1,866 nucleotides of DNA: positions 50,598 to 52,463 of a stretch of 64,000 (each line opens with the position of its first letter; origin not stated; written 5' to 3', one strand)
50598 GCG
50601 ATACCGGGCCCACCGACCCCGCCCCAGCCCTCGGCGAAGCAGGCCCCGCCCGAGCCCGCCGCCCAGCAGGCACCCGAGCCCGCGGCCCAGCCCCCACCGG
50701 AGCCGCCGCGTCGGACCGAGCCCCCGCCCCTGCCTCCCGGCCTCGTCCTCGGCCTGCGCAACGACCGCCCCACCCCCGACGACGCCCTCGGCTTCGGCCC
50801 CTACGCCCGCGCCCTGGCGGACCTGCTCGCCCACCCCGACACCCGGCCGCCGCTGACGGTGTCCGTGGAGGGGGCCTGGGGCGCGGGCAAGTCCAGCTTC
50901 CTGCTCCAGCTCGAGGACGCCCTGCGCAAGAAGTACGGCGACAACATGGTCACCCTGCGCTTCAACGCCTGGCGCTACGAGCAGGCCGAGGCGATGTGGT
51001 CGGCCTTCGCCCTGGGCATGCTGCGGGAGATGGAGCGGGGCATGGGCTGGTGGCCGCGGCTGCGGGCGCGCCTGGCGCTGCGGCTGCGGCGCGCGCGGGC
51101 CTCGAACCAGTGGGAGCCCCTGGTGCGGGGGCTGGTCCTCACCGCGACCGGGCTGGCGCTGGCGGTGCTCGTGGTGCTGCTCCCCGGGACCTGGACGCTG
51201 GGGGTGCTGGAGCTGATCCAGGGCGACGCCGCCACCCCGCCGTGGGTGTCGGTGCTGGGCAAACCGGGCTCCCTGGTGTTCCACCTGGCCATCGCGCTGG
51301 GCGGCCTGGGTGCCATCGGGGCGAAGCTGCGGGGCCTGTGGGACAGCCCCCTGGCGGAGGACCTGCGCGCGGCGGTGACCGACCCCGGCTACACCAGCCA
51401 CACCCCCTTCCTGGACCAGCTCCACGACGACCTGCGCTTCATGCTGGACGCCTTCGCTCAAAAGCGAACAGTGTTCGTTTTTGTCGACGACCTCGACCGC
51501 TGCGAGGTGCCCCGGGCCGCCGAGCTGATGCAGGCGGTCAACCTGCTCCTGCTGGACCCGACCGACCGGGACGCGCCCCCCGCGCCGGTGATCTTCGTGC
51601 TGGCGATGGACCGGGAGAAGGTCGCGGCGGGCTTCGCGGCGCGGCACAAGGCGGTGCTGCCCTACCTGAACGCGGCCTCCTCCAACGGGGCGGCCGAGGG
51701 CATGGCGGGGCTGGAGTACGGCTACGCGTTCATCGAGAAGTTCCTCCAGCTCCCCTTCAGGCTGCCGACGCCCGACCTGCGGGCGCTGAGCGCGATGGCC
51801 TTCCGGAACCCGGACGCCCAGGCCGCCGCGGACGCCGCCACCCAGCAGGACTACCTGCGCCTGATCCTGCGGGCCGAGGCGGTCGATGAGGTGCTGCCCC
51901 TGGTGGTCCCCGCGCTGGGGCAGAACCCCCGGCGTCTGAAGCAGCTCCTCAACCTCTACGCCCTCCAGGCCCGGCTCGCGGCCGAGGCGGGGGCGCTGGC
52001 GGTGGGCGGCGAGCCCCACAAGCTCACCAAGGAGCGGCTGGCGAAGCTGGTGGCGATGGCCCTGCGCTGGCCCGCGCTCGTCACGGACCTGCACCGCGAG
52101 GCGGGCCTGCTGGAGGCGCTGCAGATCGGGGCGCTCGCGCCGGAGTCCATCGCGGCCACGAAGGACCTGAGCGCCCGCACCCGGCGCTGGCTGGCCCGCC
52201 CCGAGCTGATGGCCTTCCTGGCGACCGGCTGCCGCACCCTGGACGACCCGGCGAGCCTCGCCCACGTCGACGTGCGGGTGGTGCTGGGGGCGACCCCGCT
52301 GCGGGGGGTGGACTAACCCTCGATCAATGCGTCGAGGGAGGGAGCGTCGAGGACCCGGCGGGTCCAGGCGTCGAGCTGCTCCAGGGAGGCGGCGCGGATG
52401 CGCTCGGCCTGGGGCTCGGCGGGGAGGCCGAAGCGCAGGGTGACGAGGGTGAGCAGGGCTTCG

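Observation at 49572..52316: KAP-family NTPase with N-terminal death-like/effector-associated helical domain next to an Rpn-family nuclease: candidate conflict system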

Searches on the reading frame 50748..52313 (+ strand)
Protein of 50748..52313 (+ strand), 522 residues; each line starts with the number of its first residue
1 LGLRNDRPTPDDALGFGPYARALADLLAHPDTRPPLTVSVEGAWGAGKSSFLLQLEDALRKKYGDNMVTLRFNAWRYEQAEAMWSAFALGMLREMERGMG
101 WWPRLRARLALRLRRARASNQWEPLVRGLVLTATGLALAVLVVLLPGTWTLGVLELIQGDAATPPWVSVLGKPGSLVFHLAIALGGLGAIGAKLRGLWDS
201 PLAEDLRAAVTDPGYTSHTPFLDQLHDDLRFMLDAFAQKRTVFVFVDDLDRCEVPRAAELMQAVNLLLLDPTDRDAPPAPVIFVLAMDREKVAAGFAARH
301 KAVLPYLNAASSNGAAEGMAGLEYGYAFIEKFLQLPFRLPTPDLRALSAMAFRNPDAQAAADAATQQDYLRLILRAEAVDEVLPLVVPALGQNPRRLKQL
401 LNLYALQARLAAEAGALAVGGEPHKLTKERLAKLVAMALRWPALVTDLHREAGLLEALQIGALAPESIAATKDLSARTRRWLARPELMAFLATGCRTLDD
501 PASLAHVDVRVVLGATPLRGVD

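Call 45: find_homologous_proteins(query=window:50748-52313:+, max_evalue=0.00001)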
Query seq(522 aa) (522 aa): 82 proteins with E <= 0.00001 among 8000 candidates.
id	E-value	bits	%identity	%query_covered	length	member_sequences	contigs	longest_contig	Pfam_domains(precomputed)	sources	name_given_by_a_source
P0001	0.0e+0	1142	100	100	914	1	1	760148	PF07693.21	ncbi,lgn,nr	ncbi:MAG: hypothetical protein H6739_20510 [Alphaproteobacteria bacterium]|nr:hypothetical protein [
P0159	3.5e-89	318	37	98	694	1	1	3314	PF07693.21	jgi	jgi:hypothetical protein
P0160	1.7e-87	313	39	87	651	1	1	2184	PF07693.21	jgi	-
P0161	1.5e-86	309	37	98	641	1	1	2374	PF07693.21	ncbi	-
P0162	3.6e-85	305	37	94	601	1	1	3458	PF07693.21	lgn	-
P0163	2.4e-84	302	36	98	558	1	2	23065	PF07693.21,PF20693.4,PF13191.13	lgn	-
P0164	5.8e-84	301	37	99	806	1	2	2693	PF07693.21,PF13191.13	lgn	-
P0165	7.4e-84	301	39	93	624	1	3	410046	PF07693.21,PF13191.13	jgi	jgi:hypothetical protein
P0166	2.5e-82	296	35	95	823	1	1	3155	PF07693.21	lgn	-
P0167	3.1e-82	295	40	70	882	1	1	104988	PF07693.21,PF13676.12,PF13191.13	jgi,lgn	jgi:hypothetical protein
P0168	3.4e-82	295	36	98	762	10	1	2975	PF14864.12,PF07693.21,PF02036.23,PF13191.13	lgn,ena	-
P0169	8.5e-82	294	35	99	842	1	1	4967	PF07693.21,PF13191.13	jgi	-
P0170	1.3e-81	293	40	68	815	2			PF07693.21,PF13676.12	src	-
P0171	2.4e-81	292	34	98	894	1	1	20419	PF07693.21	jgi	jgi:hypothetical protein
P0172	4.1e-81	292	36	89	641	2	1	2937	PF07693.21,PF13191.13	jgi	jgi:hypothetical protein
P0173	1.3e-79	287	35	94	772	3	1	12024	PF07693.21,PF13191.13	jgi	jgi:hypothetical protein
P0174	1.8e-78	283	35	98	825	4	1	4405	PF07693.21,PF13191.13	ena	-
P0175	2.1e-78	283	36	65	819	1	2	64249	PF07693.21,PF20693.4,PF10711.16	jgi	jgi:hypothetical protein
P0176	8.4e-78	281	37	94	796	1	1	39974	PF07693.21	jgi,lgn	jgi:hypothetical protein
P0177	1.5e-77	280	35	98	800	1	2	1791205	PF07693.21,PF13191.13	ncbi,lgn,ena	-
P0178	4.4e-77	278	38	88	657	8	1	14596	PF07693.21,PF13191.13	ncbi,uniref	ncbi:P-loop NTPase fold protein [Salinigranum sp.]|uniref:KAP family P-loop NTPase fold protein n=1 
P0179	3.2e-76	275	35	94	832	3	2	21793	PF07693.21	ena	-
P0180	2.1e-75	273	36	88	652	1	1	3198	PF07693.21,PF20693.4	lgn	-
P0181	2.1e-74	269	36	98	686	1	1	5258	PF07693.21,PF13191.13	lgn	-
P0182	3.5e-74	269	38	50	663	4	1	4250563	PF07693.21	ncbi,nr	ncbi:KAP family P-loop NTPase fold protein [Salinigranum rubrum]|nr:P-loop NTPase fold protein [Sali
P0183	2.9e-73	266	33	98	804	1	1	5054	PF07693.21,PF19957.6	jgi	jgi:hypothetical protein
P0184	3.4e-73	265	37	87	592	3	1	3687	PF07693.21,PF13191.13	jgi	-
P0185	2.6e-72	262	38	88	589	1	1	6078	PF07693.21,PF25199.2,PF13191.13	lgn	-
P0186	3.3e-72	262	36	87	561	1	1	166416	PF07693.21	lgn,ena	-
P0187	1.7e-71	260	32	99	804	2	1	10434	PF07693.21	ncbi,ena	-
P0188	7.1e-71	258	34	98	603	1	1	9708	PF07693.21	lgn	-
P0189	3.6e-70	255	37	54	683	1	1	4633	PF07693.21,PF13191.13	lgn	-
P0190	6.2e-70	255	36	57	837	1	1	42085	PF01582.26,PF07693.21,PF13676.12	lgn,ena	-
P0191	1.1e-69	254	36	87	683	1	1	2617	PF07693.21,PF13191.13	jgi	jgi:KAP family P-loop domain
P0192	3.0e-69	252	32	88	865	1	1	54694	PF07693.21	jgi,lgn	-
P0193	3.6e-69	252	33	90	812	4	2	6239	PF07693.21,PF00072.31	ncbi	-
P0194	2.4e-68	249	32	98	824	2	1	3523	PF07693.21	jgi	jgi:hypothetical protein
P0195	2.9e-67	246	33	98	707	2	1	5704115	PF07693.21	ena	-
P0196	3.4e-66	242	40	66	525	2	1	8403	PF07693.21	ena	-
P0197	1.7e-65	240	32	98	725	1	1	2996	PF07693.21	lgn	-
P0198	3.6e-65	239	31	98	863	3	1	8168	PF07693.21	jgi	jgi:KAP family P-loop domain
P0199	2.7e-64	236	31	88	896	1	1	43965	PF07693.21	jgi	jgi:hypothetical protein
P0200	5.7e-64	235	30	91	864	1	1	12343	PF07693.21,PF13191.13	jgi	jgi:hypothetical protein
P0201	9.2e-64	234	34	98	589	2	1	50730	PF07693.21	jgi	jgi:hypothetical protein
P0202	3.7e-63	232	30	88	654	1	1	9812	PF07693.21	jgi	jgi:hypothetical protein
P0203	1.7e-62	230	37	66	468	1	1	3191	PF07693.21,PF13191.13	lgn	-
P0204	2.0e-62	230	30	84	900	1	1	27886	PF07693.21,PF13191.13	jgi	jgi:hypothetical protein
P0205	2.5e-61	226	33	97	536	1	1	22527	PF07693.21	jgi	jgi:hypothetical protein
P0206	3.7e-61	226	35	88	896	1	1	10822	PF07693.21,PF20693.4,PF13191.13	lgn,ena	-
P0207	4.1e-61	226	31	82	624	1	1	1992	PF07693.21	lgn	-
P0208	1.0e-57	214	31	99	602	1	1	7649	PF07693.21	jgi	jgi:hypothetical protein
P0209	6.1e-56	208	35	94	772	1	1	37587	PF07693.21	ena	-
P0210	1.1e-54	204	34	99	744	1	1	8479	PF07693.21,PF13401.13,PF13191.13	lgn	-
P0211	1.3e-54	204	34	87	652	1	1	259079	PF07693.21,PF13191.13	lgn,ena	-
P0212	3.0e-53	200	36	65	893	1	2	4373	PF07693.21,PF13191.13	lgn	-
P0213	1.1e-51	194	35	93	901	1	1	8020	PF07693.21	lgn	-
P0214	2.4e-51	193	32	93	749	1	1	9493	PF07693.21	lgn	-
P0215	4.9e-51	192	40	55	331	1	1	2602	PF07693.21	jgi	jgi:hypothetical protein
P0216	7.5e-50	188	34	85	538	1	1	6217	PF07693.21,PF20693.4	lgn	-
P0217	4.6e-48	183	29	93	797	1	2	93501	PF13414.13,PF13371.13,PF07693.21,PF00515.35,PF13432.13,PF13181.13,PF07719.24,PF13191.13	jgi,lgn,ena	-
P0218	1.1e-43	168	30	89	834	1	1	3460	PF07693.21,PF13191.13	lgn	-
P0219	1.3e-41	161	33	70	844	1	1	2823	PF23598.2,PF07693.21,PF00560.40,PF12799.14,PF13855.13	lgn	-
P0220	8.5e-40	155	29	88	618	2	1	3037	PF07693.21,PF13191.13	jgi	jgi:hypothetical protein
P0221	3.3e-36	143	30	92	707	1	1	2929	PF07693.21,PF20693.4,PF01471.24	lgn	-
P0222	2.1e-31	128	26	93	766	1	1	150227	PF07693.21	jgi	jgi:KAP family P-loop domain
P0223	2.7e-29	121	32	65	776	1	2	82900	PF07693.21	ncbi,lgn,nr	ncbi:MAG: KAP family NTPase [Sporichthyaceae bacterium]|nr:KAP family NTPase [Sporichthyaceae bacter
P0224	1.2e-27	115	30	65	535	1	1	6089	PF07693.21,PF20693.4,PF01471.24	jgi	jgi:hypothetical protein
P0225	1.0e-24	105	27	91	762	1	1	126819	PF13431.13,PF09976.16,PF13414.13,PF07693.21,PF13176.13,PF13428.13,PF07721.21,PF14559.13,PF00515.35,PF13424.13,PF13432.13,PF13181.13,PF07719.24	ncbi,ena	-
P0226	4.2e-24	103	25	93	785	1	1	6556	PF07693.21,PF13191.13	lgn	-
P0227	6.2e-24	103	27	93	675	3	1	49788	PF07693.21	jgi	jgi:hypothetical protein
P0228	1.4e-23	102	29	80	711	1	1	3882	PF07693.21,PF13191.13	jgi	jgi:hypothetical protein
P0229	1.9e-23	101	27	87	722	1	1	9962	PF07693.21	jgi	jgi:hypothetical protein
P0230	1.7e-16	78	29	67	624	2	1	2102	PF07693.21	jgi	jgi:hypothetical protein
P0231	4.5e-14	70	27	86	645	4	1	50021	PF07693.21,PF13191.13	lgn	-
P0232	4.2e-11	61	25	84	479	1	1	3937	PF07693.21,PF13401.13,PF13191.13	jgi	jgi:hypothetical protein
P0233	1.7e-9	55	25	79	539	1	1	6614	PF07693.21,PF13191.13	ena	-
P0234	2.4e-9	55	39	18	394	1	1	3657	PF25174.2,PF07693.21,PF00400.39,PF13191.13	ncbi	ncbi:MAG: P-loop NTPase fold protein, partial [Sciscionella sp.]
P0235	4.3e-9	54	27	64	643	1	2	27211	PF07693.21,PF13191.13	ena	-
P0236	9.2e-9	53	27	64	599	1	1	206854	PF07693.21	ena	-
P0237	1.5e-8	52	26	64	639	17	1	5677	PF07693.21,PF13191.13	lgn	-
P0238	1.4e-6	46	24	79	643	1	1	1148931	PF07693.21,PF13191.13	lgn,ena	-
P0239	4.2e-6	44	28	41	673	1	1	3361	PF07693.21,PF13191.13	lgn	-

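Call 52: find_encoding_contigs(protein=P0177, flank=6000, max_places=2)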
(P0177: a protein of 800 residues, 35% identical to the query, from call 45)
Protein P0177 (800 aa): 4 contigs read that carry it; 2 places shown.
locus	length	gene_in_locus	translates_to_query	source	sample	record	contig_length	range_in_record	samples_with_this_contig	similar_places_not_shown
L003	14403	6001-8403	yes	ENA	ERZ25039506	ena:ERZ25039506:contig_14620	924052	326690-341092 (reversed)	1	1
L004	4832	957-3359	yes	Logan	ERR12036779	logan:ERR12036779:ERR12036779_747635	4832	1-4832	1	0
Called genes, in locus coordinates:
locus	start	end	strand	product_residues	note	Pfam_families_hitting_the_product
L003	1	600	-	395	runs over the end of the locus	PF01053:Cys_Met_Meta_PP, PF00266:Aminotran_5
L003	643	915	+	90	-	-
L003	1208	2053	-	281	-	-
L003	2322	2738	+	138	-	-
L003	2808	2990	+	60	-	PF02416:TatA_B_E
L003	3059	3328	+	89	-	PF02416:TatA_B_E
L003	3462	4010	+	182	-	PF12867:DinB_2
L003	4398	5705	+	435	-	PF00034:Cytochrom_C (faint), PF06537:DHOR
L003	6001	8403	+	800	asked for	PF07693:KAP_NTPase, PF13191:AAA_16 (faint), PF07693:KAP_NTPase (weak)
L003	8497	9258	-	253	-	-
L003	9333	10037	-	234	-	PF02678:Pirin, PF17954:Pirin_C_2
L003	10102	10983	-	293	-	PF01210:NAD_Gly3P_dh_N (weak), PF01488:Shikimate_DH (weak), PF02558:ApbA (weak), PF02737:3HCDH_N (faint), PF03446:NAD_binding_2, PF03807:F420_oxidored, PF14833:NAD_binding_11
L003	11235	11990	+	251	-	-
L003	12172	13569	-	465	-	PF02812:ELFV_dehydrog_N, PF00208:ELFV_dehydrog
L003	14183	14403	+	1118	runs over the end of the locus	PF13620:CarboxypepD_reg, PF13715:CarbopepD_reg_2 (weak), PF25183:OMP_b-brl_4, PF00593:TonB_dep_Rec_b-barrel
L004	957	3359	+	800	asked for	PF07693:KAP_NTPase, PF13191:AAA_16 (faint), PF07693:KAP_NTPase (weak)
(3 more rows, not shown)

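Call 53: find_encoding_contigs(protein=P0165, flank=6000, max_places=2)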
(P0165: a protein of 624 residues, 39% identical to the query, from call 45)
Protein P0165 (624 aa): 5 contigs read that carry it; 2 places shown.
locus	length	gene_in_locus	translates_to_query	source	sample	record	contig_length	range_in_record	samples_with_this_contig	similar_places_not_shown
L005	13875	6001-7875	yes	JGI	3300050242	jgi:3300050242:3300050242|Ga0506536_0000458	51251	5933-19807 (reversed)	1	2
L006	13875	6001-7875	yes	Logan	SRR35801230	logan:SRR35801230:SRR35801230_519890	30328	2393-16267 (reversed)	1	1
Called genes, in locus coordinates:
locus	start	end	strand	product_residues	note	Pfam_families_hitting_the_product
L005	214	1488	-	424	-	PF02534:T4SS-DNA_transf (weak), PF10412:TrwB_AAD_bind, PF01935:DUF87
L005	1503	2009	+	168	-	-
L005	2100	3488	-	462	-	PF18860:AbiJ_NTD3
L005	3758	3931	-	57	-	-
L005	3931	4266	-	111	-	-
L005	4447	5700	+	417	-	-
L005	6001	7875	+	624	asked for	PF07693:KAP_NTPase, PF13191:AAA_16 (faint)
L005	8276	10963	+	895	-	PF00069:Pkinase, PF19276:HD_assoc_2 (weak)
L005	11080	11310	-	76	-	-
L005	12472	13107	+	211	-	-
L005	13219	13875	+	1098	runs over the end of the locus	PF13424:TPR_12 (faint), PF12770:CHAT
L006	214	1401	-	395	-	PF02534:T4SS-DNA_transf (weak), PF10412:TrwB_AAD_bind, PF01935:DUF87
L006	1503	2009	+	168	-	-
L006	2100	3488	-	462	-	PF18860:AbiJ_NTD3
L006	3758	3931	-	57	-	-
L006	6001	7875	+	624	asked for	PF07693:KAP_NTPase, PF13191:AAA_16 (faint)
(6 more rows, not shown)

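Call 54: find_encoding_contigs(protein=P0190, flank=6000, max_places=2)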
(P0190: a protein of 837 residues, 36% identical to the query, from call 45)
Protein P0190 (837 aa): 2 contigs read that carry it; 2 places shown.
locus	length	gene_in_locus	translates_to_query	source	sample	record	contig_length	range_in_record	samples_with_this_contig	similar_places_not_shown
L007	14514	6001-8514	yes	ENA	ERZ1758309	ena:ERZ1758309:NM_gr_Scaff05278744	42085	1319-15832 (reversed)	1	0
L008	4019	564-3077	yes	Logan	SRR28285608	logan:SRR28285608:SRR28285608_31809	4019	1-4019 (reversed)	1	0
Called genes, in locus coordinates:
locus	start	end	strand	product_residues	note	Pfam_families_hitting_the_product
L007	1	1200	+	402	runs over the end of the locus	PF05977:MFS_3, PF07690:MFS_1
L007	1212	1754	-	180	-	-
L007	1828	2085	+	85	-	-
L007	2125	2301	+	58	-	-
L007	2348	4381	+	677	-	PF05833:NFACT_N, PF05670:NFACT-R_1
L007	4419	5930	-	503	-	PF00989:PAS, PF08448:PAS_4, PF13426:PAS_9, PF00989:PAS, PF08448:PAS_4, PF13426:PAS_9, PF08447:PAS_3, PF00512:HisKA, +2 more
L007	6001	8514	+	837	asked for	PF01582:TIR (weak), PF13676:TIR_2, PF07693:KAP_NTPase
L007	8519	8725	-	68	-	-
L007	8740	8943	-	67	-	-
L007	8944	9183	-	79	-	-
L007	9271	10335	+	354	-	PF26356:Pelota_N, PF03465:eRF1_3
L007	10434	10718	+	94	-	-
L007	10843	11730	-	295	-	-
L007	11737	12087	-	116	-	-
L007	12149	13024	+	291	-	PF00892:EamA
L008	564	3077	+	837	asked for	PF01582:TIR (weak), PF13676:TIR_2, PF07693:KAP_NTPase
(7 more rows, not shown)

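Call 82: find_related_loci(query=A4, collection=genome_contigs, flank=6000)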
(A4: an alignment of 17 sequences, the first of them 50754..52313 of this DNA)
Query A4 (520 aa) in genome_contigs; peptide patterns used: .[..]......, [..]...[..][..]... (x = any residue, [..] = any of these).
599 stretches matched a pattern (row limit reached: there are more); 507 encode a relative of the query (tblastn E <= 1e-3); the best 80 are kept; 80 distinct loci.
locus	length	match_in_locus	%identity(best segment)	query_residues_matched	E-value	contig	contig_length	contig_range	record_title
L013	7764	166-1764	39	3-518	3e-96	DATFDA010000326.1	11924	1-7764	MAG TPA_asm: Candidatus Angelobacter sp. isolate SMAG_U8568 k141_408184, whole genome shotgun sequence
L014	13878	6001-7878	31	3-519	3e-89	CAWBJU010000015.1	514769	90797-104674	MAG: uncultured Acidobacteriota bacterium isolate MFD09206.bin.2.153 genome assembly, contig: contig_26340, whole genome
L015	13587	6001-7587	36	3-516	2e-87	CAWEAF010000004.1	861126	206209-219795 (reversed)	MAG: uncultured Acidobacteriota bacterium isolate MFD05705.bin.1.153 genome assembly, contig: contig_39232, whole genome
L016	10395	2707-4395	31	4-516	4e-81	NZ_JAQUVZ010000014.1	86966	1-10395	MAG: Methanosarcina sp. isolate STD2_179 NODE_823_length_86966_cov_17.435000_Sandtown_D2, whole genome shotgun sequence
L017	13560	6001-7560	35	3-515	2e-80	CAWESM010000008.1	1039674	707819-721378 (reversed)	MAG: Terriglobia bacterium isolate MFD03346.bin.2.72 genome assembly, contig: contig_9349, whole genome shotgun sequence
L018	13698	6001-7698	35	3-520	6e-92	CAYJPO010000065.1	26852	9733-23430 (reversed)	MAG TPA_asm: uncultured Anaerolinea sp. isolate ERP124720_co1_191 genome assembly, contig: NODE_2401_length_26852_cov_33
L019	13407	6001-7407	36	3-446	4e-78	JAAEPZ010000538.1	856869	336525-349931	MAG: bacterium isolate Gpa_5 GpaG_CONTIG2547492, whole genome shotgun sequence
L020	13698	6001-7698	32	3-511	2e-75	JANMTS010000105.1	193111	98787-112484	MAG: Holophagales bacterium isolate SOY_29_metabat_132 SOY_29_k141_1216178, whole genome shotgun sequence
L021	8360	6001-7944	30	3-520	2e-75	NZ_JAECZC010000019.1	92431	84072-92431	Amazonocrinis nigriterrae CENA67 scaffold19, whole genome shotgun sequence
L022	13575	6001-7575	33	3-515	2e-74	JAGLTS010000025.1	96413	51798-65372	MAG: Phycisphaerales bacterium isolate RS_11_12 ZL20.bin.12.fa_25, whole genome shotgun sequence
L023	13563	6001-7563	40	4-457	1e-72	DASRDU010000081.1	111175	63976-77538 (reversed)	MAG TPA_asm: Blastocatellia bacterium isolate SMAG_U9988 k141_224332, whole genome shotgun sequence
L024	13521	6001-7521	32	3-515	9e-81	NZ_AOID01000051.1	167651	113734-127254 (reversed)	Natrinema versiforme JCM 10478 contig_51, whole genome shotgun sequence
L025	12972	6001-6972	40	4-340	1e-70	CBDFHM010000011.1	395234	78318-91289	MAG: Dehalococcoidia bacterium isolate 50d174fe-4397-490d-ac01-47ab85389e19 genome assembly, contig: contig_11, whole ge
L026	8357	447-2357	27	13-520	2e-68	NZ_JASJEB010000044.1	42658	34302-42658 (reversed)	MAG: Crocosphaera sp. isolate MO_202.B2 MO_202.c_201, whole genome shotgun sequence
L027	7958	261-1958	28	4-477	1e-67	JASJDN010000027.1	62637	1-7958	MAG: Crocosphaera sp. isolate MO_188.B44 MO_188.c_517, whole genome shotgun sequence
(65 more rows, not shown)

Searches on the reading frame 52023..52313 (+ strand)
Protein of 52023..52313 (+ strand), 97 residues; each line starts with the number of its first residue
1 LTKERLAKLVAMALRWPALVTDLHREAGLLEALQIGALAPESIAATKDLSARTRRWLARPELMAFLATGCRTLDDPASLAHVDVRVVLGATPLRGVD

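Call 9: search_protein_families(library=pfam, proteins=[window:52023-52313:+], max_evalue=10)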
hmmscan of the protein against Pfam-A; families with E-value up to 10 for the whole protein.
seq(97 aa): 0 families
